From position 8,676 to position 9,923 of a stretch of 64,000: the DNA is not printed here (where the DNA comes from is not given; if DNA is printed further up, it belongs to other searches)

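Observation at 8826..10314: Two-gene cassette (multi-TM 192 aa + 315 aa soluble protein) embedded and translationally coupled inside the type I R-M operon: Kiwa-like or novel defence pair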

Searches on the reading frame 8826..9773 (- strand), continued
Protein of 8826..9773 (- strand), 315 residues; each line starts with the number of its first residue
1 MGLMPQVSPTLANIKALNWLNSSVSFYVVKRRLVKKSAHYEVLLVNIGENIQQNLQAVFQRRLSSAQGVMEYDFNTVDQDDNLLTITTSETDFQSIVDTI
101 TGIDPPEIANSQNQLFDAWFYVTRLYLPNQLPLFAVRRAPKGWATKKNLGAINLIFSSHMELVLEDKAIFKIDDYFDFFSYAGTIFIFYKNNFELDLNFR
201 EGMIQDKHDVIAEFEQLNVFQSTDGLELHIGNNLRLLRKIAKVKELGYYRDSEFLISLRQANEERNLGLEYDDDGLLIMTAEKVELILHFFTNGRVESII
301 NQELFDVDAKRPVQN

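Call 38: fold_search(model_id=the predicted structure, library=pdb)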
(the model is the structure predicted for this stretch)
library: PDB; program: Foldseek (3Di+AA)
matches with E <= 10: 264; with E <= 0.001: 6
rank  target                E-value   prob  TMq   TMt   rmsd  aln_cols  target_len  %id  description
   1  9mtn_K                1.2e-09  1.00  0.51  0.53   7.3       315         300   12  Crystal structure of KwaB (released 2025-08-06)
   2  9mrx_D                2.6e-09  1.00  0.54  0.54   8.0       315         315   11  Cryo-EM structure of KwaA-KwaB complex (released 2025-08-06)
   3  9mtn_C                2.8e-09  1.00  0.55  0.57   6.6       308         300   13  Crystal structure of KwaB (released 2025-08-06)
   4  9mtn_B                3.5e-09  1.00  0.54  0.56   7.2       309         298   12  Crystal structure of KwaB (released 2025-08-06)
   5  9nyu_A                2.0e-08  1.00  0.55  0.55   8.1       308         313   13  Crystal structure of KwaB dimer (released 2025-08-06)
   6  9mtn_A                1.1e-07  1.00  0.51  0.52   7.9       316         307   13  Crystal structure of KwaB (released 2025-08-06)
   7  8t8e_A                3.5e-01  0.03  0.12  0.11  21.7       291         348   12  cryoEM structure of Smc5/6 5mer (released 2023-11-15)
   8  9vyf_H                3.7e-01  0.02  0.10  0.07  19.5       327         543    9  Cyanopodophage Pan3 portal complex (released 2025-11-26)
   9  1onq_C                5.2e-01  0.04  0.09  0.10  14.3       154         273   10  Crystal Structure of CD1a in Complex with a Sulfatide (released 2003-08-05)
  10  6yvv_B                5.8e-01  0.02  0.10  0.08  35.4       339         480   15  Condensin complex from S.cerevisiae ATP-free apo bridged state (released 2020-07-15)
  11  3dnh_A                7.7e-01  0.08  0.14  0.18  12.0       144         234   10  The crystal structure of the protein Atu2129 (unknown function) from Agrobacterium tumefaciens str. C58 (released 2008-09-02)
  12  6v7y_A                7.7e-01  0.04  0.11  0.12  14.8       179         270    9  Human CD1d presenting alpha-Galactosylceramide in complex with VHH nanobody 1D5 (released 2020-09-16)
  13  9vyf_O                7.7e-01  0.02  0.10  0.06  19.1       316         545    9  Cyanopodophage Pan3 portal complex (released 2025-11-26)
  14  1wz7_A                8.6e-01  0.06  0.12  0.25  12.5       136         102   11  Crystal structure of enhancer of rudimentary homologue (ERH) (released 2005-05-03)
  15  6nal_A                8.6e-01  0.02  0.09  0.07  18.9       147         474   12  Crystal Structure of Gram Negative Toxin (released 2019-12-04)
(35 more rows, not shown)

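Call 64: search_protein_families(library=pfam, proteins=[L007:4956-6398:+, L007:6367-9366:+, L010:8848-9444:+, L010:11059-12864:+, L010:12868-14679:+, L010:14728-15822:+, L003:6984-9335:+, L015:11340-12413:+], max_evalue=0.0001)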
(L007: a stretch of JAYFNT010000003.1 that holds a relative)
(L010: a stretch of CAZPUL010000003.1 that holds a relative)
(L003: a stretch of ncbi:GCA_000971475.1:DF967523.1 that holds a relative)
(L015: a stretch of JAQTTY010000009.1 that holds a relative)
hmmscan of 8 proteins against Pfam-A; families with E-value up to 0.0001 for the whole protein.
L007:4956-6398:+ (480 aa): 1 family
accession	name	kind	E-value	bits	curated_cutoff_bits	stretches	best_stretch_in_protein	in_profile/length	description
PF01420.25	Methylase_S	-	4.3e-10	40.5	22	0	241-409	2-154/168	Type I restriction modification DNA specificity domain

L007:6367-9366:+ (999 aa): 5 families
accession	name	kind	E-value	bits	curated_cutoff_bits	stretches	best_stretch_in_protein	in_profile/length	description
PF18766.7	SWI2_SNF2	-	4.9e-28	98.7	26.7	1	284-515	2-191/221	SWI2/SNF2 ATPase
PF04313.20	HSDR_N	-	1.1e-19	71.5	25.1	1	121-213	105-196/198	Type I restriction enzyme R protein N terminus (HSDR_N)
PF04851.21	ResIII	-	1.3e-16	61.4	22.5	1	280-472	4-163/164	Type III restriction enzyme, res subunit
PF22679.2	T1R_D3-like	-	5.1e-13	50.2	27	1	647-702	99-155/158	Type I restriction enzyme subunit R domain 3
PF00270.35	DEAD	-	2.2e-09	37.7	26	1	301-476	14-164/167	DEAD/DEAH box helicase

L010:8848-9444:+ (198 aa): 1 family
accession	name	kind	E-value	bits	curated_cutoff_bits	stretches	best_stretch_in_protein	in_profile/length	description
PF12161.14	HsdM_N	-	1.2e-17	65.2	24.5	1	74-161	2-86/135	HsdM N-terminal domain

L010:11059-12864:+ (601 aa): 5 families
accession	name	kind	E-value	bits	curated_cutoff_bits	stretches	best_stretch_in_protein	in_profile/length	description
PF13175.12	AAA_15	-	2.1e-29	103.8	32.1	2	247-350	291-374/374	AAA ATPase domain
PF13304.12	AAA_21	-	6.6e-20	72.8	27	1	25-351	2-304/304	AAA domain, putative AbiEii toxin, Type IV TA system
PF20469.4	OLD-like_TOPRIM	-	1.6e-18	67.4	23.2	1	401-466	2-67/67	Overcoming lysogenization defect protein-like, TOPRIM domain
PF11398.14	DUF2813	-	6.4e-11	42.7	21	1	1-78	1-76/372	Protein of unknown function (DUF2813)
PF02463.25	SMC_N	-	1.2e-06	28.6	40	1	3-62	2-61/220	RecF/RecN/SMC N terminal domain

L010:12868-14679:+ (603 aa): 6 families
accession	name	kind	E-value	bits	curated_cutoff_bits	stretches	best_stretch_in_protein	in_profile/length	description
PF00580.27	UvrD-helicase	-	5.7e-44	151.2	23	1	14-268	2-266/271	UvrD/REP helicase N-terminal domain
PF13361.12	UvrD_C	-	5.1e-23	82.5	25.6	1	508-569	285-347/350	UvrD-like helicase C-terminal domain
PF13245.12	AAA_19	-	4.5e-17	62.9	25.1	1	24-257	11-133/134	AAA domain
PF01443.25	Viral_helicase1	-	1.3e-09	38.6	21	0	204-309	45-150/228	Viral superfamily 1 RNA helicase core domain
PF13538.12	UvrD_C_2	-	3e-09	37.1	27.4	1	512-567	4-51/52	UvrD-like helicase C-terminal domain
PF13604.12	AAA_30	-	2.9e-07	30.9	27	0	203-259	80-134/191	AAA domain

L010:14728-15822:+ (364 aa): 1 family
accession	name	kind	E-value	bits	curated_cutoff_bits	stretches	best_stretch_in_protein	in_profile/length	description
PF00535.33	Glycos_transf_2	-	1.5e-10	41.7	23.3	1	43-111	3-76/168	Glycosyl transferase family 2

L003:6984-9335:+ (783 aa): 4 families
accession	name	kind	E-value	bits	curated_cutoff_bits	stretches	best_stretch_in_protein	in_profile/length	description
PF13166.12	AAA_13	-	9.7e-165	550.6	36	1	12-755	2-712/713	AAA domain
PF13304.12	AAA_21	-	6.7e-10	39.9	27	1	482-601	220-299/304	AAA domain, putative AbiEii toxin, Type IV TA system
PF13175.12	AAA_15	-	7.1e-08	32.9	32.1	0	1-207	1-172/374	AAA ATPase domain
PF02463.25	SMC_N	-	2.8e-07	30.6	40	1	14-610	9-207/220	RecF/RecN/SMC N terminal domain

L015:11340-12413:+ (357 aa): 3 families
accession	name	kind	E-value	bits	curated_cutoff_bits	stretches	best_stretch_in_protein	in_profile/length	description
PF13784.11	Fic_N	-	1.3e-26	92.9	26.7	1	21-102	1-82/82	Fic/DOC family N-terminal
PF02661.23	Fic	-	4.7e-19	69.5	24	1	110-209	2-93/93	Fic/DOC family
PF21248.3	SoFic-like_C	-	5.1e-16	59.1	27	1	287-348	15-76/76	Protein adenylyltransferase SoFic-like, C-terminal domain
